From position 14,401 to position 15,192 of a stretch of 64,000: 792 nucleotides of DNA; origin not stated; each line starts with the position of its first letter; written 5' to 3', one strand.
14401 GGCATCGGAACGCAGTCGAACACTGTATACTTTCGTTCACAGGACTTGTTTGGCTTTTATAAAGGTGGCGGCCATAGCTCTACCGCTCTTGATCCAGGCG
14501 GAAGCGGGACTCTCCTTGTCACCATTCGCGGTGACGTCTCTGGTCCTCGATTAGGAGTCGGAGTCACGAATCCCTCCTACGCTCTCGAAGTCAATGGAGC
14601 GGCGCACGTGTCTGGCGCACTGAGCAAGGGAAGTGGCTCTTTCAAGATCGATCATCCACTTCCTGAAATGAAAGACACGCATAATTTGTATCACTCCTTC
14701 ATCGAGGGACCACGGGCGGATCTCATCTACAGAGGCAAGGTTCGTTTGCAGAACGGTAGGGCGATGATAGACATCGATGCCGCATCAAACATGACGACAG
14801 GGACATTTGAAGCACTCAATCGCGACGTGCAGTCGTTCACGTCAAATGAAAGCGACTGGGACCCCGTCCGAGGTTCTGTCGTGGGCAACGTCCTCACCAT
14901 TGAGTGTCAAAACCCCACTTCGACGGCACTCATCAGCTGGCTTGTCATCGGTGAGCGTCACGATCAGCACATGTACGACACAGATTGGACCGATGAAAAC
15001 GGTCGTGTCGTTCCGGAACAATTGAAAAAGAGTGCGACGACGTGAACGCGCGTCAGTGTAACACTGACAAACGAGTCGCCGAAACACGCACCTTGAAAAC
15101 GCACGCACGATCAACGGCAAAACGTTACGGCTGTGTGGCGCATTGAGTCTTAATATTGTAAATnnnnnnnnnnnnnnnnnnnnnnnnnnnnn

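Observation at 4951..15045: Eukaryotic 10-kb gene with phage tail-fibre-like architecture and a C-terminal intramolecular-chaperone auto-processing (peptidase S74) domain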

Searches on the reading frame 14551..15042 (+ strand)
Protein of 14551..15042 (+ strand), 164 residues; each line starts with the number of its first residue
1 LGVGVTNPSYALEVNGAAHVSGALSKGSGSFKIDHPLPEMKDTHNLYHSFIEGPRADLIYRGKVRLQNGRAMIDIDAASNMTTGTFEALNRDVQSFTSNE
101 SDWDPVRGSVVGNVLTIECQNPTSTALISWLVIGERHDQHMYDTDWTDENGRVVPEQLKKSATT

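Call 11: find_homologous_proteins(query=window:14551-15042:+)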
Query seq(164 aa) (164 aa): 1090 proteins with E <= 0.001 among 1134 candidates; the best 120 are listed.
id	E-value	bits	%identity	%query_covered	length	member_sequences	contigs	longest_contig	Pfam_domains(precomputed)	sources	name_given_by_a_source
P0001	2.2e-105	368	99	100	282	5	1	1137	-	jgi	jgi:hypothetical protein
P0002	1.0e-104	365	98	100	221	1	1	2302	-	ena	-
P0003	1.3e-103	362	95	100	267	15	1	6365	-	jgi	jgi:hypothetical protein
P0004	6.9e-81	288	77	99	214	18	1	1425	-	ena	-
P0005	7.7e-76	271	74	100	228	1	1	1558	-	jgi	-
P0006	3.8e-73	263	78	90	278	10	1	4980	-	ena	-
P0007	1.6e-71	257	70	98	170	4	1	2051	-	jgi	jgi:hypothetical protein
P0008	1.9e-70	254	91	76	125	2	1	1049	-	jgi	-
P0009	4.5e-70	253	70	97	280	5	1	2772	-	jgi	-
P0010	1.9e-69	251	68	98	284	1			-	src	-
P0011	9.3e-69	248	69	96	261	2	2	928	-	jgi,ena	-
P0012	2.1e-68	247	69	97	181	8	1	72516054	-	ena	-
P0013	1.7e-67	244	69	97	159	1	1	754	-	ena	-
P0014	3.0e-67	244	74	84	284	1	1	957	-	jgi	-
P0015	1.9e-65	238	70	94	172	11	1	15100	-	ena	-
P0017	9.5e-65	235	77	85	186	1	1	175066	-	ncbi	ncbi:phage tail fiber-like protein, partial [Ostreococcus tauri]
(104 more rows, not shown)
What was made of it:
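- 14611..15042 (+): C-terminal 'IDHPL' domain (aa 3221-3364): all-beta knob domain of a large, unnamed family of fibre-end domains. More than 1000 homologues (call 11).
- On IDHPL C-terminal fibre-end domain family (unnamed, no Pfam model; includes P-SSM2 Q58M60): 1090 hits at E<=1e-3, the best at 60-99% identity (call 11).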

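Call 12: search_dna_similar(query=window:14551-15042:+, collection=phages, mode=protein, max_rows=30)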
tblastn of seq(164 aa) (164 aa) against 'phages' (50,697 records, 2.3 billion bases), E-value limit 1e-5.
Records with a match: 10; places in all: 11; records where one place covers at least 80% of the query: 10.
Best place of each record, by identity: <60% 10.
By first word of the organism name: Cyanophage 5; Prochlorococcus 4; Marine 1.
By host as written in the record: Parasynechococcus marenigrum WH 8102 3; Synechococcus sp. CC9605 2; Prochlorococcus sp. NATL1A 2; - 2; Prochlorococcus marinus NATL2A 1.
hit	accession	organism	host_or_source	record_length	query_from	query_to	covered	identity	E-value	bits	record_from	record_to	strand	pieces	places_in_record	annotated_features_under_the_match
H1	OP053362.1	Cyanophage S-TIM54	Parasynechococcus marenigrum WH 8102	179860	12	160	91%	54.3%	3e-42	154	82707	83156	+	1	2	hypothetical protein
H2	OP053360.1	Cyanophage S-TIM66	Synechococcus sp. CC9605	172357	20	156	84%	56.2%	1e-44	161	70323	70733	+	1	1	virion structural protein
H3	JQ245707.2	Cyanophage S-TIM5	Parasynechococcus marenigrum WH 8102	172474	20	156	84%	56.2%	3e-44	160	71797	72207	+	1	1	hypothetical protein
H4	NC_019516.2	Cyanophage S-TIM5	Parasynechococcus marenigrum WH 8102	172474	20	156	84%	56.2%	3e-44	160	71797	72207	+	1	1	hypothetical protein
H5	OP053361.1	Cyanophage S-TIM61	Synechococcus sp. CC9605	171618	20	156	84%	56.2%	6e-44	159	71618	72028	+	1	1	virion structural protein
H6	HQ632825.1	Prochlorococcus phage P-SSM5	Prochlorococcus marinus NATL2A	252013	16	164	91%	49.7%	2e-41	152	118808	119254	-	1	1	hypothetical protein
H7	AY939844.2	Prochlorococcus phage P-SSM2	Prochlorococcus sp. NATL1A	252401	16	164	91%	49.7%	2e-41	152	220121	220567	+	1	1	phage tail fiber-like protein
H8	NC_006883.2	Prochlorococcus phage P-SSM2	Prochlorococcus sp. NATL1A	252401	16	164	91%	49.7%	2e-41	152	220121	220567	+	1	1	tail fiber protein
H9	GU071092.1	Prochlorococcus phage P-SSM2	-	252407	16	164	91%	49.7%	2e-41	152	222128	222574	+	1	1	predicted protein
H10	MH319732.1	Marine virus AG-345-E02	single cell amplified by WGA-X; seawater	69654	16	164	91%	49.7%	2e-41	152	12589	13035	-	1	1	record has no annotation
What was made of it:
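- Closest known: Cyanophage tail-fibre-like proteins: P-SSM2 PSSM2_295. Same: Same C-terminal domain family, 50-56% identical over 84-91% of the 164-aa query, E 1e-41 to 1e-44 (call 12).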

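Call 14: get_annotated_region(hit=H8, flank=12000)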
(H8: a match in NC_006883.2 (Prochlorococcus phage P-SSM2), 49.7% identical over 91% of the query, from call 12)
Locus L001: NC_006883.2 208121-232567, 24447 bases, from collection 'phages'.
description: Prochlorococcus phage P-SSM2, complete genome.
organism: Prochlorococcus phage P-SSM2 (NCBI taxid 268746)
taxonomy: Viruses; Duplodnaviria; Heunggongvirae; Uroviricota; Caudoviricetes; Kyanoviridae; Salacisavirus; Salacisavirus pssm2
host: Prochlorococcus sp. NATL1A; source: -; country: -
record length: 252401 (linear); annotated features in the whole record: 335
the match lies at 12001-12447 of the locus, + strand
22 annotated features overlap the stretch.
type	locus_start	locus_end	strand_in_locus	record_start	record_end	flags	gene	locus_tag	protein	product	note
CDS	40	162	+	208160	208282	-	-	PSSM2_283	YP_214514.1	hypothetical protein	T4-GC: 278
CDS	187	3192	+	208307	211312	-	-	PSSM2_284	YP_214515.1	hypothetical protein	T4-GC: 279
CDS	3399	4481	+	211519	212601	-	psbA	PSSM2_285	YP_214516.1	photosystem II D1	T4-GC: 280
CDS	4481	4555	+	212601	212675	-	-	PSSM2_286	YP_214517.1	hypothetical protein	T4-GC: 281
CDS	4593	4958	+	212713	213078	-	-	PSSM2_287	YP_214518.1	endonuclease VII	T4-GC: 282; contains PF09723 domain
CDS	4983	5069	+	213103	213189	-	-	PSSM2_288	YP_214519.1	hypothetical protein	T4-GC: 283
CDS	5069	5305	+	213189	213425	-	-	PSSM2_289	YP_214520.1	hypothetical protein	T4-GC: 284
CDS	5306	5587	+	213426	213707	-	-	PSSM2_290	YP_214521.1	hypothetical protein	T4-GC: 285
CDS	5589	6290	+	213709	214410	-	-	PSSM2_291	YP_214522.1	heme oxygenase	T4-GC: 286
CDS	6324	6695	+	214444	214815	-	-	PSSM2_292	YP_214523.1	HNH endonuclease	T4-GC: 287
CDS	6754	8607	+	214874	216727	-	-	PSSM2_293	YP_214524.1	tail fiber protein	T4-GC: 288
CDS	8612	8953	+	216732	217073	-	-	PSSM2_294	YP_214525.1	hypothetical protein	T4-GC: 289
CDS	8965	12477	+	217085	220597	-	-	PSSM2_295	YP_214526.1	tail fiber protein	T4-GC: 290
CDS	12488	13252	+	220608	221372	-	-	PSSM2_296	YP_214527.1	hypothetical protein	T4-GC: 291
CDS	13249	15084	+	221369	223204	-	-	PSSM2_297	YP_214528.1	hypothetical protein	T4-GC: 292; contains PF00082 domain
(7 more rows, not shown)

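Call 15: get_annotated_region(hit=H2, flank=8000)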
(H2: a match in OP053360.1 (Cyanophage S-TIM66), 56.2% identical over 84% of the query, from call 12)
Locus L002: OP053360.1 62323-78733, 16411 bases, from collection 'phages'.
description: Cyanophage S-TIM66, complete genome.
organism: Cyanophage S-TIM66 (NCBI taxid 2969442)
taxonomy: Viruses; Duplodnaviria; Heunggongvirae; Uroviricota; Caudoviricetes; Aurunvirus
host: Synechococcus sp. CC9605; source: surface waters from the Gulf of Aqaba, Red Sea; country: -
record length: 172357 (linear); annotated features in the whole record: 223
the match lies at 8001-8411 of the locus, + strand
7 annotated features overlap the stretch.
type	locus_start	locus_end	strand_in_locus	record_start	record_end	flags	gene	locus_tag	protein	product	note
CDS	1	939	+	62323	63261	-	-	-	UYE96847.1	virion structural protein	virion structural protein and packaging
CDS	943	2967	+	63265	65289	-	-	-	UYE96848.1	virion structural protein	virion structural protein and packaging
CDS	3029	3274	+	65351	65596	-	-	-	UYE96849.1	virion structural protein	virion structural protein and packaging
CDS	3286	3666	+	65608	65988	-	-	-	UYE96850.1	virion structural protein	virion structural protein and packaging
CDS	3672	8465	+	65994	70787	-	-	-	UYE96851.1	virion structural protein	virion structural protein and packaging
CDS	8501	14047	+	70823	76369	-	-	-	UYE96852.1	virion structural protein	virion structural protein and packaging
CDS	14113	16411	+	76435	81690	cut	-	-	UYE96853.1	virion structural protein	virion structural protein and packaging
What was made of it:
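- Closest known: Cyanophage tail-fibre-like proteins: P-SSM2 PSSM2_295. Same: The domain is at the extreme C-terminus (calls 14, 15).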

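Call 23: find_encoding_contigs(protein=P0017, flank=10000, max_places=3)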
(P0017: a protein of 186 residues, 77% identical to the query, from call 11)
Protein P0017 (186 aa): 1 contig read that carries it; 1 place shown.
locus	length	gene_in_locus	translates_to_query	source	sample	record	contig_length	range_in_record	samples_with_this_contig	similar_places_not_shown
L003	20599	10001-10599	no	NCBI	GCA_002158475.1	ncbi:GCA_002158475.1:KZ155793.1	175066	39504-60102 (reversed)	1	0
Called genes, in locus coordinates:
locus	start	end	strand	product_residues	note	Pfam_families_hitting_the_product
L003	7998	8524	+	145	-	-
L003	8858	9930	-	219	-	-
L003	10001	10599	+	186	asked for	-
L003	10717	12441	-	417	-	PF13339:AATF-Che1, PF08164:TRAUB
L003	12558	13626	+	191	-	PF02531:PsaD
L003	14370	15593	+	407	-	PF02915:Rubrerythrin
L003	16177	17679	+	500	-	-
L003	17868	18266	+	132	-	PF10601:zf-LITAF-like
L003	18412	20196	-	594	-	-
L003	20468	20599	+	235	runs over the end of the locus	PF10274:ParcG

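Call 27: find_related_loci(query=A1, collection=viral_contigs, flank=10000)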
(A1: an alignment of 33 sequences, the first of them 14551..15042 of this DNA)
Query A1 (164 aa) in viral_contigs; peptide patterns used: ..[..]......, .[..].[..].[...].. (x = any residue, [..] = any of these).
600 stretches matched a pattern (row limit reached: there are more); 542 encode a relative of the query (tblastn E <= 1e-3); the best 80 are kept; 80 distinct loci.
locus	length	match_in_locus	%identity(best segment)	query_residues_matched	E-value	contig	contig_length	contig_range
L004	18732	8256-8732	70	1-159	1e-78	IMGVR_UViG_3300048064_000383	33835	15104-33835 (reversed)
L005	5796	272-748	69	1-159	4e-77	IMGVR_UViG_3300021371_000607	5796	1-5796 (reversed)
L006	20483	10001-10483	70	1-161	2e-76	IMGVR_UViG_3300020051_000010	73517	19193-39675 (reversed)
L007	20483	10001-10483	70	1-161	2e-76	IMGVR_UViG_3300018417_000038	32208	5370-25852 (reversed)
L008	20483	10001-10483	70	1-161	2e-76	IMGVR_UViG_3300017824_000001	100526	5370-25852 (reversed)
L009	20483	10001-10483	70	1-161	2e-76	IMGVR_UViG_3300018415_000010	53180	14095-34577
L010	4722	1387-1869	69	1-159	3e-76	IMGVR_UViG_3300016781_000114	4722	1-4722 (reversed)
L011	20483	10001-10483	69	1-159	4e-76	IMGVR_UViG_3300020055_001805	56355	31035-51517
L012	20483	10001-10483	69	1-159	4e-76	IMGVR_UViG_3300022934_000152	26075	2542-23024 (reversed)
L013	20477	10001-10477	69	1-159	9e-76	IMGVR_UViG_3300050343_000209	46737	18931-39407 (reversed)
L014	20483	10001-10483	69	1-159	4e-76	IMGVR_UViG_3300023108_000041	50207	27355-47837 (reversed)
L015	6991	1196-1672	70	1-159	2e-75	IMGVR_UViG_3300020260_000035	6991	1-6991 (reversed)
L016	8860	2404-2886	68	1-161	9e-75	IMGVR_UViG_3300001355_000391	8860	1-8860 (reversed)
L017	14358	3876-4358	68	1-161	7e-75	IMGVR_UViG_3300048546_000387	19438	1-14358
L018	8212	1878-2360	68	1-161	9e-75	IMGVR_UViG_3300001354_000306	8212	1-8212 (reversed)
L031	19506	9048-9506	67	1-159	4e-71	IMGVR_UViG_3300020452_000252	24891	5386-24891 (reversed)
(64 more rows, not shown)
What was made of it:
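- It is unusually conserved across viruses with unrelated hosts (calls 12, 27).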

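Call 28: predict_structure(alignment_id=A1)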
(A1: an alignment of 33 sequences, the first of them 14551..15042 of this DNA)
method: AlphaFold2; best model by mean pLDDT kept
length: 164 residues; sequences in the alignment: 33
mean_pLDDT: 84.2   pTM: 0.72
mean pLDDT of the five models: 84.2, 83.3, 82.1, 79.1, 78.9
residues with pLDDT >= 90: 85; 70-90: 44; 50-70: 23; < 50: 12
segments of 3 or more residues with pLDDT < 50: 1-5
pLDDT, mean of each block of 10 residues (from residue 1): 47 61 57 90 85 79 98 97 95 96 96 98 98 91 86 82 62
secondary structure, 60 per line:
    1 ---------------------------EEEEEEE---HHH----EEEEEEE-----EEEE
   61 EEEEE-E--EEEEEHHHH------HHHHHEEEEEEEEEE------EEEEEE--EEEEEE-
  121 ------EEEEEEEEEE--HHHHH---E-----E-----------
elements in order: E28-34 E45-51 E57-65 E70-74 H75-78 H85-89 E90-99 E106-111 E114-119 E127-136 H139-143
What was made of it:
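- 14611..15042 (+): AF2 pLDDT 84 (call 28).
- On Peptidase S74 / intramolecular chaperone auto-processing domain: The model has pLDDT 84 (call 28).
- C-terminal model: pLDDT 84, all beta (call 28).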

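Call 31: fold_search(model_id=the predicted structure, library=pdb)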
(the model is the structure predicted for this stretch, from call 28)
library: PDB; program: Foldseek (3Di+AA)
matches with E <= 10: 629; with E <= 0.001: 2
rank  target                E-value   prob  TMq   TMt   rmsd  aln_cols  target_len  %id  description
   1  7eea_A                6.7e-04  1.00  0.35  0.10   2.4        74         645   16  Cyanophage Pam1 tailspike receptor-binding domain (released 2021-10-20)
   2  7eea_C                8.0e-04  1.00  0.34  0.09   3.2        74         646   18  Cyanophage Pam1 tailspike receptor-binding domain (released 2021-10-20)
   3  7eea_B                1.3e-03  1.00  0.35  0.10   2.4        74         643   16  Cyanophage Pam1 tailspike receptor-binding domain (released 2021-10-20)
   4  9k4a_A                2.0e-02  1.00  0.32  0.09   3.0        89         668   17  Cryo-EM structure of depolymerase S2-4 from Klebsiella phage K64-1 (released 2026-03-25)
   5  2vbk                  3.2e-02  0.97  0.27  0.10   5.1        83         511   16  NATIVE TAILSPIKE PROTEIN OF BACTERIOPHAGE SF6 (released 2008-04-01)
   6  2vbm_A                3.6e-02  0.97  0.27  0.10   5.1        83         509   16  Tailspike protein of bacteriophage Sf6 complexed with tetrasaccharide (released 2008-04-22)
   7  2vbe                  3.6e-02  0.97  0.27  0.10   5.1        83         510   16  Tailspike protein of bacteriophage Sf6 (released 2008-04-22)
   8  7w1d_D                3.8e-02  1.00  0.33  0.09   2.8        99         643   11  Crystal structure of Klebsiella pneumoniae K1 capsule-specific polysaccharide lyase in a C2 crystal form (released 2022-05-18)
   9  7w1c_D                4.8e-02  1.00  0.33  0.09   2.8        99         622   11  Crystal structure of Klebsiella pneumoniae K1 capsule-specific polysaccharide lyase in a P1 crystal form (released 2022-05-18)
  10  4urr_B                5.0e-02  0.95  0.27  0.10   5.1        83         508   16  Tailspike protein of Sf6 bacteriophage bound to Shigella flexneri O- antigen octasaccharide fragment (released 2015-07-15)
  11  6ct8                  5.6e-02  0.97  0.32  0.22   4.2        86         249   14  Selenomethionine structure of N-truncated R2-type pyocin tail fiber at 2.6 angstrom resolution (released 2019-02-20)
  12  7w1c_B                6.0e-02  1.00  0.33  0.09   2.8        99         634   11  Crystal structure of Klebsiella pneumoniae K1 capsule-specific polysaccharide lyase in a P1 crystal form (released 2022-05-18)
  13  4urr_A                6.7e-02  0.92  0.27  0.10   5.1        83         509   16  Tailspike protein of Sf6 bacteriophage bound to Shigella flexneri O- antigen octasaccharide fragment (released 2015-07-15)
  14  6cl6_A                8.4e-02  0.99  0.34  0.17   3.8        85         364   13  Structure of P. aeruginosa R2 pyocin fiber PA0620 comprising C-terminal residues 323-691 (released 2018-06-27)
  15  3luo_A                8.4e-02  0.21  0.18  0.20  17.7       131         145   11  Crystal Structure and functional characterization of the thermophilic prolyl isomerase and chaperone SlyD (released 2010-03-31)
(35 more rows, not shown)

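Call 38: find_related_loci(query=A1, collection=genome_contigs, flank=6000)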
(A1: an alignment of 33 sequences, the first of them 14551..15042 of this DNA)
Query A1 (164 aa) in genome_contigs; peptide patterns used: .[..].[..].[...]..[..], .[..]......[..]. (x = any residue, [..] = any of these).
364 stretches matched a pattern; 322 encode a relative of the query (tblastn E <= 1e-3); the best 80 are kept; 80 distinct loci.
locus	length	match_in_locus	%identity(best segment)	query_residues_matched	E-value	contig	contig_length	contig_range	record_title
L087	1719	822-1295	68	2-159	2e-75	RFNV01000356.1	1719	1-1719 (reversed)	MAG: Proteobacteria bacterium isolate LLD_334 Lanier.contig23688.1719bp, whole genome shotgun sequence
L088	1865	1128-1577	63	10-159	3e-65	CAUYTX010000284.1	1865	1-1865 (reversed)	Gammaproteobacteria bacterium strain CCP3-SC1AL1 genome assembly, contig: CCP3SC1AL1_Contig_356, whole genome shotgun se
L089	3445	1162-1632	62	1-159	2e-63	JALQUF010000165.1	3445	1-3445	MAG: Yoonia sp. isolate DFJ.14 NODE_165_length_3445_cov_10.255048, whole genome shotgun sequence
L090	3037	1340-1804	57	4-158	7e-57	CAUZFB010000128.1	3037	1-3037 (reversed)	MAG: Dehalococcoidia bacterium isolate CB21_323.43 genome assembly, contig: Ga0302123_10031324, whole genome shotgun seq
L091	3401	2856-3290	57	16-160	5e-53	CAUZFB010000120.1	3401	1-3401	MAG: Dehalococcoidia bacterium isolate CB21_323.43 genome assembly, contig: Ga0302123_10025743, whole genome shotgun seq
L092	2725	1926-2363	54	12-161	1e-46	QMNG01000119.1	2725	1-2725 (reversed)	MAG: candidate division Kazan bacterium isolate B79_G16 B79_Guay16_scaffold_51781, whole genome shotgun sequence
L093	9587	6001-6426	42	15-159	7e-23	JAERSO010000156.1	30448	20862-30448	MAG: Acidimicrobiaceae bacterium isolate BH8 c_000000009673, whole genome shotgun sequence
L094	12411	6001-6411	41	7-159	3e-20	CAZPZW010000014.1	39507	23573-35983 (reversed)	MAG TPA_asm: uncultured Thermoanaerobaculia bacterium isolate SRP173033_co2_58 genome assembly, contig: NODE_308_length_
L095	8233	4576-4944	43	10-140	3e-18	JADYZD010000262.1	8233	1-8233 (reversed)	MAG: Bacteroidia bacterium isolate SJ556 c_000001305192, whole genome shotgun sequence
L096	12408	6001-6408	39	10-159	4e-18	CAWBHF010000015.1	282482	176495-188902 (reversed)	MAG: uncultured Acidobacteriota bacterium isolate MFD06435.bin.1.31 genome assembly, contig: contig_43262, whole genome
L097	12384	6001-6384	41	7-141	4e-18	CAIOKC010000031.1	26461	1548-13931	uncultured bacterium isolate LaPlata_bin-2928 genome assembly, contig: bin-2928:31/32, whole genome shotgun sequence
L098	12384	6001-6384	41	8-138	9e-18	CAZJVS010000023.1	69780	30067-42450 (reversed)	MAG TPA_asm: uncultured Planctomycetaceae bacterium isolate SRP173033_co3_20 genome assembly, contig: NODE_306_length_69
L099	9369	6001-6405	36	5-141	1e-17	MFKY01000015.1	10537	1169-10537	MAG: Candidatus Kaiserbacteria bacterium RIFCSPHIGHO2_01_FULL_55_37 rifcsphigho2_01_scaffold_16813, whole genome shotgun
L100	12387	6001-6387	39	4-140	2e-17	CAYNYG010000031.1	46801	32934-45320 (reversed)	MAG TPA_asm: uncultured Planctomycetales bacterium isolate SRP329715_co1_410 genome assembly, contig: NODE_925_length_46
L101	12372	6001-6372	39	10-140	3e-17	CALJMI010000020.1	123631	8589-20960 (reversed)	MAG: uncultured Caldilinea sp. isolate N1_Bin_METABAT__52_1 genome assembly, contig: c_000000165398, whole genome shotgu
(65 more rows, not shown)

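Call 42: search_protein_families(library=pfam, proteins=[L008:271-3453:+, L008:3492-6686:+, L008:6722-10483:+, L008:10788-11954:-, L008:12296-12775:+, L008:12828-13859:+, L008:13882-17982:+, L008:18062-19048:+, L008:19628-20155:+], max_evalue=0.001)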
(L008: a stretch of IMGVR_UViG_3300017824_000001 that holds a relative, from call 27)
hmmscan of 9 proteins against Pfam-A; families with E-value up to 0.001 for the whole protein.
L008:271-3453:+ (1061 aa): 0 families

L008:3492-6686:+ (1065 aa): 1 family
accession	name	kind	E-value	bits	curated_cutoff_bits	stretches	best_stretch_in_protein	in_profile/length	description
PF14312.12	FG-GAP_2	-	1.2e-08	35.4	23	0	70-102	12-49/49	FG-GAP repeat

L008:6722-10483:+ (1254 aa): 0 families

L008:10788-11954:- (388 aa): 1 family
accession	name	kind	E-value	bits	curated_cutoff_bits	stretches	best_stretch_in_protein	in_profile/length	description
PF19071.5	DUF5767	-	1.7e-40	137.5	26.9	1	170-253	1-84/84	Family of unknown function (DUF5767)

L008:12296-12775:+ (160 aa): 0 families

L008:12828-13859:+ (344 aa): 2 families
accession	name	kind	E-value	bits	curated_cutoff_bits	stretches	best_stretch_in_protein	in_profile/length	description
PF16903.12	Capsid_N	-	1.5e-19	70.8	24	1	25-172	1-168/207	Major capsid protein N-terminus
PF04451.17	Capsid_NCLDV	-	1.1e-17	64.9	34.8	1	192-339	1-196/196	Large eukaryotic DNA virus major capsid protein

L008:13882-17982:+ (1367 aa): 1 family
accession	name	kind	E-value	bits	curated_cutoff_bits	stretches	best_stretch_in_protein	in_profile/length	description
PF00754.31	F5_F8_type_C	-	8.6e-07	29.6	28.2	1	878-1011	3-118/127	F5/8 type C domain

L008:18062-19048:+ (329 aa): 2 families
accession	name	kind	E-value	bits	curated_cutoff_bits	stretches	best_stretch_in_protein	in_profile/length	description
PF04451.17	Capsid_NCLDV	-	4.2e-18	66.2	34.8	1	229-324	82-196/196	Large eukaryotic DNA virus major capsid protein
PF16903.12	Capsid_N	-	6.8e-17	62.1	24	1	25-167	1-176/207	Major capsid protein N-terminus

L008:19628-20155:+ (176 aa): 1 family
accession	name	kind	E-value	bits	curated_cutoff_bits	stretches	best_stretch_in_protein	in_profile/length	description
PF00293.34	NUDIX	-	2.8e-07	31.1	21.1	1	7-100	4-100/134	NUDIX domain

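Call 44: find_encoding_contigs(protein=P0012, flank=10000, max_places=3)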
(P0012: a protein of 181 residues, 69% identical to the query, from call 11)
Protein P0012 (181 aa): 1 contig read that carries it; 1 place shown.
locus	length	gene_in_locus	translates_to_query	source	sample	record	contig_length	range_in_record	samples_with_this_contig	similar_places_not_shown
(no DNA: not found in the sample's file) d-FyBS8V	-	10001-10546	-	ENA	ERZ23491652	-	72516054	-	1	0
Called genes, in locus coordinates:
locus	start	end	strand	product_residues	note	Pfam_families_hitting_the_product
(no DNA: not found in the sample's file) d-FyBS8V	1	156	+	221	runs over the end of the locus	-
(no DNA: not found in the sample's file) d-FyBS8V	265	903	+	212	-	-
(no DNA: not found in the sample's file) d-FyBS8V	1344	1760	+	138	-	-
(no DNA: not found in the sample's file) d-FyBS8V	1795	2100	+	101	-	PF02467:Whib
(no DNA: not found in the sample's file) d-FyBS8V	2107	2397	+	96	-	-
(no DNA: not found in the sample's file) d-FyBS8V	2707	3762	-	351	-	-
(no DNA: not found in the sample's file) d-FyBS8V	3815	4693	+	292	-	-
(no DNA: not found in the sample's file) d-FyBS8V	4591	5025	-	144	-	-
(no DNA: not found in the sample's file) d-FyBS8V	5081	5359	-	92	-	-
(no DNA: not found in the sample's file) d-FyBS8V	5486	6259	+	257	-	-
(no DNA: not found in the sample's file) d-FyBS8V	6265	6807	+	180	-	PF00657:Lipase_GDSL (weak), PF13472:Lipase_GDSL_2, PF25182:NonGDSL (faint)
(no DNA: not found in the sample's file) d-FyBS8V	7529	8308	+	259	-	-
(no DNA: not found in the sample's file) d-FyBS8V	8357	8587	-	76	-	-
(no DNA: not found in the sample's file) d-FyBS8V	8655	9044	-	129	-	PF25209:Phage_capsid_4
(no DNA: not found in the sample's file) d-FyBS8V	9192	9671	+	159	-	PF13458:Peripla_BP_6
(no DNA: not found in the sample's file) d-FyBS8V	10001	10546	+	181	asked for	-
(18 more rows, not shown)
